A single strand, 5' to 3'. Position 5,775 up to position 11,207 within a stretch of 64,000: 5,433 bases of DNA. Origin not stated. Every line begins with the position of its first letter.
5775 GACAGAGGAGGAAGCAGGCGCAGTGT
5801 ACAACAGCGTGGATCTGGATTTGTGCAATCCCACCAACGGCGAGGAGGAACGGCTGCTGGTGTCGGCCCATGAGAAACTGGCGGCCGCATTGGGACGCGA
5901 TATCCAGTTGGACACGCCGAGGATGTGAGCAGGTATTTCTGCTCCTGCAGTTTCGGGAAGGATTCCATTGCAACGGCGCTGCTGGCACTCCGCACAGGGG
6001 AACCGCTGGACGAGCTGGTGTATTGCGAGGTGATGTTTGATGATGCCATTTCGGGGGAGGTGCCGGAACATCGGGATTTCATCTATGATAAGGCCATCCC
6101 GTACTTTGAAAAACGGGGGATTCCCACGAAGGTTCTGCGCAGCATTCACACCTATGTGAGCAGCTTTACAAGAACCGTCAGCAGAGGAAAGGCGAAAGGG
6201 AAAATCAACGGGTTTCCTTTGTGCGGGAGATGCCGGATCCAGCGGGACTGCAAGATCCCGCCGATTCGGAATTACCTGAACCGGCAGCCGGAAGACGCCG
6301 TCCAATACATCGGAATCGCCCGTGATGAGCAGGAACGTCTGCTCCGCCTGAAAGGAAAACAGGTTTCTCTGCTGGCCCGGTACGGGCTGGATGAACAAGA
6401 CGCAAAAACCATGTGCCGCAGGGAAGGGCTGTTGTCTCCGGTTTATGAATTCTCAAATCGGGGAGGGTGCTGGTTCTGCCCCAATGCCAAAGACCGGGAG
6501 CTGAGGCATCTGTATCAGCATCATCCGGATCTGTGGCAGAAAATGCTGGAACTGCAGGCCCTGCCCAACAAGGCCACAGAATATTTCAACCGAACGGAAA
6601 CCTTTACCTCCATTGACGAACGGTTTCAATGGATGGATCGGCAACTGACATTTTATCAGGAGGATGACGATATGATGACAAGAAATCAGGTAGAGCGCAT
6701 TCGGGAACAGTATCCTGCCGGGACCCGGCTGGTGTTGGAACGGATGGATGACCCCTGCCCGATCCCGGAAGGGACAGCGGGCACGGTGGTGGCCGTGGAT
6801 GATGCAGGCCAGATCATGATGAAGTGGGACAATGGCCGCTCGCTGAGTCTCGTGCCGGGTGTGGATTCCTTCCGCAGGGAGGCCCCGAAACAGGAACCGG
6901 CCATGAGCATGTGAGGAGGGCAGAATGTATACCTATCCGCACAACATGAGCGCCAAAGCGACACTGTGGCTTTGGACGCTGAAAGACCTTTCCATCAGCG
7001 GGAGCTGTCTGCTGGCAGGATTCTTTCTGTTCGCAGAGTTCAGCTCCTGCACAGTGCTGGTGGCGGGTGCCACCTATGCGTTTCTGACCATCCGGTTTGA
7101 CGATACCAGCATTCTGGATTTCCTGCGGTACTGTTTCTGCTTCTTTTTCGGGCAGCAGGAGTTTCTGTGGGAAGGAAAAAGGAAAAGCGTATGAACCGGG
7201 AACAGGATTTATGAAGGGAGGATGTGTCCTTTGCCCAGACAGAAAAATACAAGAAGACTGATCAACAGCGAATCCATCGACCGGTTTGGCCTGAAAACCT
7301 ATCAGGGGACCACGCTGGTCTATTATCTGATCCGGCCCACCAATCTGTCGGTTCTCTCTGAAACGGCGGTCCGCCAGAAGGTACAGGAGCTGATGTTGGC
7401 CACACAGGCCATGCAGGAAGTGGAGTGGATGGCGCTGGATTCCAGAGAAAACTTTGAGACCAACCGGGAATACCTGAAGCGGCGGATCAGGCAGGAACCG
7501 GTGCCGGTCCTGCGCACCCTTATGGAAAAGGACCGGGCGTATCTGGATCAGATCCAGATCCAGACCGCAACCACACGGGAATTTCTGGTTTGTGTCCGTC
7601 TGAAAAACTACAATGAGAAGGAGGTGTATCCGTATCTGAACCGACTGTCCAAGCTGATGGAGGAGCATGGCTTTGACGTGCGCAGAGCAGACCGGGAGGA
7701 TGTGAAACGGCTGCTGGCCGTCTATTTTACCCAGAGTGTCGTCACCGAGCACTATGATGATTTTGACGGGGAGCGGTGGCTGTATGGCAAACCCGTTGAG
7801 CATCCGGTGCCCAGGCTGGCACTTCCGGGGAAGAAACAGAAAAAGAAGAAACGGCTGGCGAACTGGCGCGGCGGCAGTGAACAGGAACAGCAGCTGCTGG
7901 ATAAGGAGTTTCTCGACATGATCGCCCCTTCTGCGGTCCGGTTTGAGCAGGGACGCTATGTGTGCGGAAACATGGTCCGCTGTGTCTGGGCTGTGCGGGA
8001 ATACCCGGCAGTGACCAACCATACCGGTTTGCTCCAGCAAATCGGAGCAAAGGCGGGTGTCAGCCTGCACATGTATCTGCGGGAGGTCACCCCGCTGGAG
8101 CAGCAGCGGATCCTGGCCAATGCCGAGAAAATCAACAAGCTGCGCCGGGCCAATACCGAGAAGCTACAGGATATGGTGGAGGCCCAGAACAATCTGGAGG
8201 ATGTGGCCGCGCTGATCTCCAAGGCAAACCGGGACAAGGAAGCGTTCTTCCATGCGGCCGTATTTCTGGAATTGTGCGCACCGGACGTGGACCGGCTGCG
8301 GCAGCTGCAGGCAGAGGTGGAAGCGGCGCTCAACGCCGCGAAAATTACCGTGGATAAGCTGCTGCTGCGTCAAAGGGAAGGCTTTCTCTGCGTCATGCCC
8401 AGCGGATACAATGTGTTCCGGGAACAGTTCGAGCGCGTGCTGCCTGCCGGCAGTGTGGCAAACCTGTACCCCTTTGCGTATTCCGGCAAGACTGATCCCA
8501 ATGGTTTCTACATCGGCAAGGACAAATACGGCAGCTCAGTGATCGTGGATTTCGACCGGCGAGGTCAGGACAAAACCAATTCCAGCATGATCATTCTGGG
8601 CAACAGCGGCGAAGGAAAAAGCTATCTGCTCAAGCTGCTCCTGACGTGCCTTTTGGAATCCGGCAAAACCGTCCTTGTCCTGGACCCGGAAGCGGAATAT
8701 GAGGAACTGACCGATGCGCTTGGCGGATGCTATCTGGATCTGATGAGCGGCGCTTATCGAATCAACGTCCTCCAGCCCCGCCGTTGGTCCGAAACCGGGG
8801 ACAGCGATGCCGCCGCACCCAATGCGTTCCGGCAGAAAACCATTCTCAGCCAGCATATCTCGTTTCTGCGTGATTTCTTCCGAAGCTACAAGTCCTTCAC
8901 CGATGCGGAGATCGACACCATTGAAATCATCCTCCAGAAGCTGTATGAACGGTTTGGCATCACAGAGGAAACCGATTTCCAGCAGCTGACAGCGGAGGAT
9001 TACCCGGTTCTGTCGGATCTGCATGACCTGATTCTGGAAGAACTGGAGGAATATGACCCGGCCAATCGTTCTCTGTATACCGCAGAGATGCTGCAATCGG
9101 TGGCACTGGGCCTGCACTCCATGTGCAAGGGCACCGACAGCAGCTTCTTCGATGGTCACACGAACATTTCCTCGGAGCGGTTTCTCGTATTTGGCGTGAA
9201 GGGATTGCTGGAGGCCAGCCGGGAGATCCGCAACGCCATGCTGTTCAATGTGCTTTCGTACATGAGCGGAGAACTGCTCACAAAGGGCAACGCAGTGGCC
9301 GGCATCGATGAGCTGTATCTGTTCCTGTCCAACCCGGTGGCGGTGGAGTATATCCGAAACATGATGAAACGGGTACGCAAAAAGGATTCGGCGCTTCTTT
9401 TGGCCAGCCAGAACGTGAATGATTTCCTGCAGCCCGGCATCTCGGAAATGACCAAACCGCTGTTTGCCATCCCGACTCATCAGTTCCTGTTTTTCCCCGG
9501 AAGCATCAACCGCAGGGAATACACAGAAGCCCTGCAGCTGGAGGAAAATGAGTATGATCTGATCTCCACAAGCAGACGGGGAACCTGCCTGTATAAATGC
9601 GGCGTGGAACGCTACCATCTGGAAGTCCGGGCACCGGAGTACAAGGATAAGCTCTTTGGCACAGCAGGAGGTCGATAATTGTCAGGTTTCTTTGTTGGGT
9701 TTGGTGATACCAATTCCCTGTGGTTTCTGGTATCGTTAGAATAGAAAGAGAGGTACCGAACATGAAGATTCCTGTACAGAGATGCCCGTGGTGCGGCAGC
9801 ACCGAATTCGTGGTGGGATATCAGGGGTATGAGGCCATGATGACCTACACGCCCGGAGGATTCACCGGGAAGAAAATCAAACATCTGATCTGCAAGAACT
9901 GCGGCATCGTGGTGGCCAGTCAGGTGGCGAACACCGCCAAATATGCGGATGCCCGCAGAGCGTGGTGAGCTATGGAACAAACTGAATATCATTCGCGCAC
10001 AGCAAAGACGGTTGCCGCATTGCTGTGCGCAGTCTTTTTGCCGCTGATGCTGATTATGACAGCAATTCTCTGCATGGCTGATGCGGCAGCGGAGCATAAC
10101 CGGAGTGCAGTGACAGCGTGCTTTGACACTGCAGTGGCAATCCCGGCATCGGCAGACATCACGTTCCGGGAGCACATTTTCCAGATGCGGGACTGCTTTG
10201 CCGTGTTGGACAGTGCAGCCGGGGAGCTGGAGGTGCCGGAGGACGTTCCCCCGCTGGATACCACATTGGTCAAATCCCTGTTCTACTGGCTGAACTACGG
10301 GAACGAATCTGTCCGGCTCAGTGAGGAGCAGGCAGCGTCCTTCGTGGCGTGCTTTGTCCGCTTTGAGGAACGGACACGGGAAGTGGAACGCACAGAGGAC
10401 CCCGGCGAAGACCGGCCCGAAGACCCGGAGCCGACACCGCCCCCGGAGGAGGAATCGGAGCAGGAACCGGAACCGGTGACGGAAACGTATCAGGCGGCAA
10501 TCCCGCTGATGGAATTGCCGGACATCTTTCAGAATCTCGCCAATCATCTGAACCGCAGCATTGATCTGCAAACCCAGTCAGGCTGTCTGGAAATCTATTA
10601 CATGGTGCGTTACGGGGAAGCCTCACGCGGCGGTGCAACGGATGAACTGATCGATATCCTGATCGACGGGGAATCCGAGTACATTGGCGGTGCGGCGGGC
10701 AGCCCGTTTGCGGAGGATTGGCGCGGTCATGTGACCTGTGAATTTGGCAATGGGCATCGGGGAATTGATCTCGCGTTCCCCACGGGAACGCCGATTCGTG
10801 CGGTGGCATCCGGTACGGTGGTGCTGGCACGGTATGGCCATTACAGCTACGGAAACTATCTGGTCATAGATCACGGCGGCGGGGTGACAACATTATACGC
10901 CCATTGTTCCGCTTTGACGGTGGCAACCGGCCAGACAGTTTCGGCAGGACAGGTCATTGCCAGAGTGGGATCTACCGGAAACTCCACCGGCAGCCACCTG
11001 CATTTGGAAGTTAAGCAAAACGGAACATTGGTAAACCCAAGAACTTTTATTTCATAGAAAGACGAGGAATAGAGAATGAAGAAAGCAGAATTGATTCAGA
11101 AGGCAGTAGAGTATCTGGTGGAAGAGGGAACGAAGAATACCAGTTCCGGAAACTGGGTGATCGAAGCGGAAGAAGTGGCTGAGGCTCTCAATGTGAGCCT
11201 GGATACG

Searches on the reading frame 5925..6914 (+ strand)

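Call 67: search_protein_families(library=pfam, proteins=[window:5925-6914:+], max_evalue=0.0001)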
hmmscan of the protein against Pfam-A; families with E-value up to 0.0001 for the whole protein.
window:5925-6914:+ (329 aa): 1 family
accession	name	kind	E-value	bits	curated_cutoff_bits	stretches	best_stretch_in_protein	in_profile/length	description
PF14192.12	DUF4314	-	9e-28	96.4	27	1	253-317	2-67/69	Domain of unknown function (DUF4314)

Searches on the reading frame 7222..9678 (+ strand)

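Call 67: search_protein_families(library=pfam, proteins=[window:7222-9678:+], max_evalue=0.0001)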
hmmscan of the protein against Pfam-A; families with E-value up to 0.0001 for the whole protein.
window:7222-9678:+ (818 aa): 3 families
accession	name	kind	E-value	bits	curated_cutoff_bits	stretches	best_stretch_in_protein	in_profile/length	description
PF12846.13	AAA_10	-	2e-11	44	27.5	1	447-500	15-68/362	AAA-like domain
PF01935.23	DUF87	-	8.5e-11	42.8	23.2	1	454-580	24-146/220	Helicase HerA, central domain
PF19044.6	P-loop_TraG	-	7.5e-10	38.4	25.8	1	436-506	9-82/413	TraG P-loop domain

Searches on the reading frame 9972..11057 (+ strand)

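Call 67: search_protein_families(library=pfam, proteins=[window:9972-11057:+], max_evalue=0.0001)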
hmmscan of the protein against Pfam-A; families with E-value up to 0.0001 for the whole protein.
window:9972-11057:+ (361 aa): 1 family
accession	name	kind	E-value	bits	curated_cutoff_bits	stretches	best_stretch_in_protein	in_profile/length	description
PF01551.29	Peptidase_M23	-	1.4e-34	118.6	28.7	1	261-356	2-96/96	Peptidase family M23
